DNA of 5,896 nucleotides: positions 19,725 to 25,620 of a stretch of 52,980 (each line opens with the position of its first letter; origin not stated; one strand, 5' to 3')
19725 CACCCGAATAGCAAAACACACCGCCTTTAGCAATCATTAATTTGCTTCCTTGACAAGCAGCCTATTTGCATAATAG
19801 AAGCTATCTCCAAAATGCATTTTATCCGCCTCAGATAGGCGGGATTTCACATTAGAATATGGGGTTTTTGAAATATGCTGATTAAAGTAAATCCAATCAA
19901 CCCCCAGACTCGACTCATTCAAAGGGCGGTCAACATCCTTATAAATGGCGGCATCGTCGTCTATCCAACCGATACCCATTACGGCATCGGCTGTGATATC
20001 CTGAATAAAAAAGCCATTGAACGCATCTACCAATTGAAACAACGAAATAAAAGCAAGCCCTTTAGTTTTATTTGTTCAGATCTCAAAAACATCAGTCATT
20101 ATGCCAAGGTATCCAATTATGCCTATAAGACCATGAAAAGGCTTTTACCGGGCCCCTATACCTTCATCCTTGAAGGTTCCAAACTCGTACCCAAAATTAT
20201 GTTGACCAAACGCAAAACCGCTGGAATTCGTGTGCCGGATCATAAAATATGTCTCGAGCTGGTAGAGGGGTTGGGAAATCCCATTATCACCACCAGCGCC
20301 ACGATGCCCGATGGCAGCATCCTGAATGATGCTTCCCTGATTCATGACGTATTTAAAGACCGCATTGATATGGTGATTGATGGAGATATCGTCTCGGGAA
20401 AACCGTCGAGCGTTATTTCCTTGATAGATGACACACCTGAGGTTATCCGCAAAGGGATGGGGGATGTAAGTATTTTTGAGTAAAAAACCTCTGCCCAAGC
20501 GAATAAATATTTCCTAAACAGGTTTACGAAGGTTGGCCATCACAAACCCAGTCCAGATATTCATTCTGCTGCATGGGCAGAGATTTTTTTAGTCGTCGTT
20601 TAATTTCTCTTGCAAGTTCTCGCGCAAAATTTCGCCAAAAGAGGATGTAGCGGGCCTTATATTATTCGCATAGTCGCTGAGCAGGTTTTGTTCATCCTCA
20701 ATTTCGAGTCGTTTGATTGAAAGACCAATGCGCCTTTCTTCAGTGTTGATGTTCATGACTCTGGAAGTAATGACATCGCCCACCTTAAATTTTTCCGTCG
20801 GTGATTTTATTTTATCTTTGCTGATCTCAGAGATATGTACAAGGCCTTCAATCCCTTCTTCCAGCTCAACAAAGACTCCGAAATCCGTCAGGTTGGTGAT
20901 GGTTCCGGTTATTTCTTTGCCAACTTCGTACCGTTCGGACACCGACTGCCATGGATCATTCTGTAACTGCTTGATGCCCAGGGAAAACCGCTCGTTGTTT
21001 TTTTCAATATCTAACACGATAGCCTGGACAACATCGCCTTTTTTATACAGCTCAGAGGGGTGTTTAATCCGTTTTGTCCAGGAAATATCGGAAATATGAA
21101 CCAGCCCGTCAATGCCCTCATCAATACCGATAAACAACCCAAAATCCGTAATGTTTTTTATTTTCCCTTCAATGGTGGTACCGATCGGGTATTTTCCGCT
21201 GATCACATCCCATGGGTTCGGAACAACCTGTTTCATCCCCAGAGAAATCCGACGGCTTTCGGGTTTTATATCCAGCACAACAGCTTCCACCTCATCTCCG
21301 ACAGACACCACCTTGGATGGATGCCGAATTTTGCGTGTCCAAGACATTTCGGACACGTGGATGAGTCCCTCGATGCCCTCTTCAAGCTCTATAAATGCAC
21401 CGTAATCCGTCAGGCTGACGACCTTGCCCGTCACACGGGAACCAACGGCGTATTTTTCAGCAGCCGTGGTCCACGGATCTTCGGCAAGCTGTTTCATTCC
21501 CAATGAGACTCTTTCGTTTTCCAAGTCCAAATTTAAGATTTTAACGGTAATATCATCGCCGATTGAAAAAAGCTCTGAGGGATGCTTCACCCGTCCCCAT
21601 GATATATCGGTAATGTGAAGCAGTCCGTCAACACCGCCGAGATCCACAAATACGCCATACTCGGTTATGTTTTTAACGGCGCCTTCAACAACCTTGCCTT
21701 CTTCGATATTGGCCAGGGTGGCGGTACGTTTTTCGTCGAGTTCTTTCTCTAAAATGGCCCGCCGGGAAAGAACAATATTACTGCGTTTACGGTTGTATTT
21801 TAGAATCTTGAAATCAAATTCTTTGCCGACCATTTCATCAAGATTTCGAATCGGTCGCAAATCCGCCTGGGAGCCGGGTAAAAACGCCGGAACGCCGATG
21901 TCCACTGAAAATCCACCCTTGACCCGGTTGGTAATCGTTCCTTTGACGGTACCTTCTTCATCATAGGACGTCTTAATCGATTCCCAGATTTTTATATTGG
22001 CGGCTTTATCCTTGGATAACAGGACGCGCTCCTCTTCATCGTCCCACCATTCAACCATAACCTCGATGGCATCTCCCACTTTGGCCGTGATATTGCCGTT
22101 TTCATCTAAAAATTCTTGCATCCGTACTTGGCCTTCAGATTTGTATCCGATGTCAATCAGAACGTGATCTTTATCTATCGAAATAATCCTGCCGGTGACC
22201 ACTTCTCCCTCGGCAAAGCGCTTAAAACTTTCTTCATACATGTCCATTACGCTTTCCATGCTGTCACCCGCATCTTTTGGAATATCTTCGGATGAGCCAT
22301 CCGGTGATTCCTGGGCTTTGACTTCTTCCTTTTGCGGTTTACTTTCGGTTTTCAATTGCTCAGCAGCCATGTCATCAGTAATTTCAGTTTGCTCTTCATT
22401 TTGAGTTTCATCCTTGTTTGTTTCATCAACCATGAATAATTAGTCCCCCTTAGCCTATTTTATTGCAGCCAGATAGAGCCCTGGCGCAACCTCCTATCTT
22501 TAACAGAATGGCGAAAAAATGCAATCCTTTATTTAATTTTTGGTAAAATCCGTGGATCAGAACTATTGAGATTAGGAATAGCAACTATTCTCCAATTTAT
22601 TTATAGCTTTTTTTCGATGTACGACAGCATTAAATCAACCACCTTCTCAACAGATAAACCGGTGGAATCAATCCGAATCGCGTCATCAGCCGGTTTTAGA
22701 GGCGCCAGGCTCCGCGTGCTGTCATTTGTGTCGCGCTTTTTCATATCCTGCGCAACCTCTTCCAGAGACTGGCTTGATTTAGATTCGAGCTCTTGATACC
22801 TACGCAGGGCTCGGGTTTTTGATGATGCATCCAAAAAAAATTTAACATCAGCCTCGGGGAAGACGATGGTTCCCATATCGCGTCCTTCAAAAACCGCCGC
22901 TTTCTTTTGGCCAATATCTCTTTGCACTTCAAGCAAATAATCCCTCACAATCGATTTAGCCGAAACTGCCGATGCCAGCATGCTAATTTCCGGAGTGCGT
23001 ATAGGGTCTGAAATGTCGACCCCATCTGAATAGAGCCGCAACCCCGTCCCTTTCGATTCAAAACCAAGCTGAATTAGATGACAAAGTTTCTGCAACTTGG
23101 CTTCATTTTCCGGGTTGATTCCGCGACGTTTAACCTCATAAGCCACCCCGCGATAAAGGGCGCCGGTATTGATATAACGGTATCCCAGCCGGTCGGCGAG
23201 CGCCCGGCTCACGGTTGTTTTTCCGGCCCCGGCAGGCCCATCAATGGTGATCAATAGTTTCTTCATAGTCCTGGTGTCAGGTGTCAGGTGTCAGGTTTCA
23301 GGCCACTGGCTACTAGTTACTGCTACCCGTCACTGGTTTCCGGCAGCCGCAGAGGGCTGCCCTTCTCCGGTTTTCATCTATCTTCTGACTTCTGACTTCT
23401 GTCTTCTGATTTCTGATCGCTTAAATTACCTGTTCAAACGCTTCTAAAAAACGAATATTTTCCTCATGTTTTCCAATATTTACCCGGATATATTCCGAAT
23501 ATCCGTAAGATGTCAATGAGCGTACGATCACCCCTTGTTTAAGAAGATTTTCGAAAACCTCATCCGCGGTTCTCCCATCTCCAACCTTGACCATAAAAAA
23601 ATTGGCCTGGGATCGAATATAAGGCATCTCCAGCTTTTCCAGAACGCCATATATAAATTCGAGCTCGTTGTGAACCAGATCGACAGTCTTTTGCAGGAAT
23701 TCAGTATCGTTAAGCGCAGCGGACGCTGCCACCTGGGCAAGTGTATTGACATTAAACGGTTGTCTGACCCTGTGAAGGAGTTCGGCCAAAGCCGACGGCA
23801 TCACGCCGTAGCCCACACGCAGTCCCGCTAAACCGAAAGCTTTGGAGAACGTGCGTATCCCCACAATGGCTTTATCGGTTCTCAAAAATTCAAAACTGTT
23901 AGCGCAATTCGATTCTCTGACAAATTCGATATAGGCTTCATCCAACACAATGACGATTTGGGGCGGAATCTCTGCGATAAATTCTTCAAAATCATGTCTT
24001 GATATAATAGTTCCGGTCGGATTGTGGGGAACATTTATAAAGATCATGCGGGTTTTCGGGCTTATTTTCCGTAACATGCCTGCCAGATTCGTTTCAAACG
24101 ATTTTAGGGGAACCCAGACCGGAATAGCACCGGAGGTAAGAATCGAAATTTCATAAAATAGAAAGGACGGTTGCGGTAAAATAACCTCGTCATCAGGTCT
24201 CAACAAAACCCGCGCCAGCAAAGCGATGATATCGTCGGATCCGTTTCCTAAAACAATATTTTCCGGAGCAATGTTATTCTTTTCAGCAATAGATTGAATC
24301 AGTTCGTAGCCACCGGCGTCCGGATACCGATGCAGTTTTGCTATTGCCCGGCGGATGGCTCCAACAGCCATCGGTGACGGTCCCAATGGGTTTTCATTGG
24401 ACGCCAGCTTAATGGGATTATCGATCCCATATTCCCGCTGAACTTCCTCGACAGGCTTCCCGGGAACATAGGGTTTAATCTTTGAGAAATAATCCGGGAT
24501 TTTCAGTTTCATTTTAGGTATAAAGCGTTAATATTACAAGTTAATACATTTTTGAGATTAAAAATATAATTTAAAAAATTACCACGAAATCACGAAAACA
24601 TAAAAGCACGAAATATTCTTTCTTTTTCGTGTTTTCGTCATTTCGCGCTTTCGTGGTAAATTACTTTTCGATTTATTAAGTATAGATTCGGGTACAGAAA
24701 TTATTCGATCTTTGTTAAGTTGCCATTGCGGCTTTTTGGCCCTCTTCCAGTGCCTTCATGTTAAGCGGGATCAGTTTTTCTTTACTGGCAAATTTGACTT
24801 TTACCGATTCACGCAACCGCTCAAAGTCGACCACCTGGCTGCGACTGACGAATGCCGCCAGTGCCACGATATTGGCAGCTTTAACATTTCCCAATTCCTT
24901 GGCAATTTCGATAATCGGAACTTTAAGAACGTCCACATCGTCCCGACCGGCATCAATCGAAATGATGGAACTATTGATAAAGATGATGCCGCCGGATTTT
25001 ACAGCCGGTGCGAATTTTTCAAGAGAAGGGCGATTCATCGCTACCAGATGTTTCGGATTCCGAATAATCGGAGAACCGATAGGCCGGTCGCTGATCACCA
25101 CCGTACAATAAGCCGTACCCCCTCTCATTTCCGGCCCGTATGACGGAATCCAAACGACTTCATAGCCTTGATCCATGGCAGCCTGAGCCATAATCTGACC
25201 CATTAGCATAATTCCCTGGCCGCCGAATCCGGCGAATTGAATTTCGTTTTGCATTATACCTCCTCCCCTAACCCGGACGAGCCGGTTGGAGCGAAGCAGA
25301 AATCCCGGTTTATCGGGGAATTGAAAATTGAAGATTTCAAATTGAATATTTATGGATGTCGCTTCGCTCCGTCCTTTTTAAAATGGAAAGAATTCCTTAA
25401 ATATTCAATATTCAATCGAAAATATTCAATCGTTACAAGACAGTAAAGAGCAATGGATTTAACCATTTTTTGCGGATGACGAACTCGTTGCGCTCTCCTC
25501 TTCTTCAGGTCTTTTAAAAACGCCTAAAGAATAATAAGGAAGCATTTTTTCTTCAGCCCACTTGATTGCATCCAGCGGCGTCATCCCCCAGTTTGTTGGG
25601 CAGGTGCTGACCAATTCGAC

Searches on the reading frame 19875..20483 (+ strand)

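Call 56: search_protein_families(library=pfam, proteins=[window:19875-20483:+], max_evalue=0.00001)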
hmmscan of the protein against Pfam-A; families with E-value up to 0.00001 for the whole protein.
window:19875-20483:+ (202 aa): 1 family
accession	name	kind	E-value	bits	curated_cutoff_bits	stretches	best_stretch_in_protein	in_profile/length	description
PF01300.24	Sua5_yciO_yrdC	-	2.4e-57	193.7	25.1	1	21-194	2-178/178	Telomere recombination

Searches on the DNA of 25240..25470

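Call 49: search_rna_families(source=window, start=25240, end=25470, threshold=evalue, max_evalue=5)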
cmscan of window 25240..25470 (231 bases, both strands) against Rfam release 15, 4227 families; matches with E-value up to 5: 4.
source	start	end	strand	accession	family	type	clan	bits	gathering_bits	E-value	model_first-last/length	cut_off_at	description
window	25322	25409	+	RF02841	Ref70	Gene; sRNA;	-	17.7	115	0.88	1-122/122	no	Enterococcus sRNA 70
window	25331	25418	+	RF04095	MIR9746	Gene; miRNA;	-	16.7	79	1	1-110/110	no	MIR9746 microRNA precursor family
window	25301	25407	+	RF04339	Plastid-psbJ-3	Cis-reg;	CL00152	15.2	61.7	2.7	1-125/125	no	Plastid-psbJ-3 3UTR RNA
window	25325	25432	-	RF04278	MIR4372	Gene; miRNA;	CL00145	15.2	100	4.7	1-123/123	no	MIR4372 microRNA precursor family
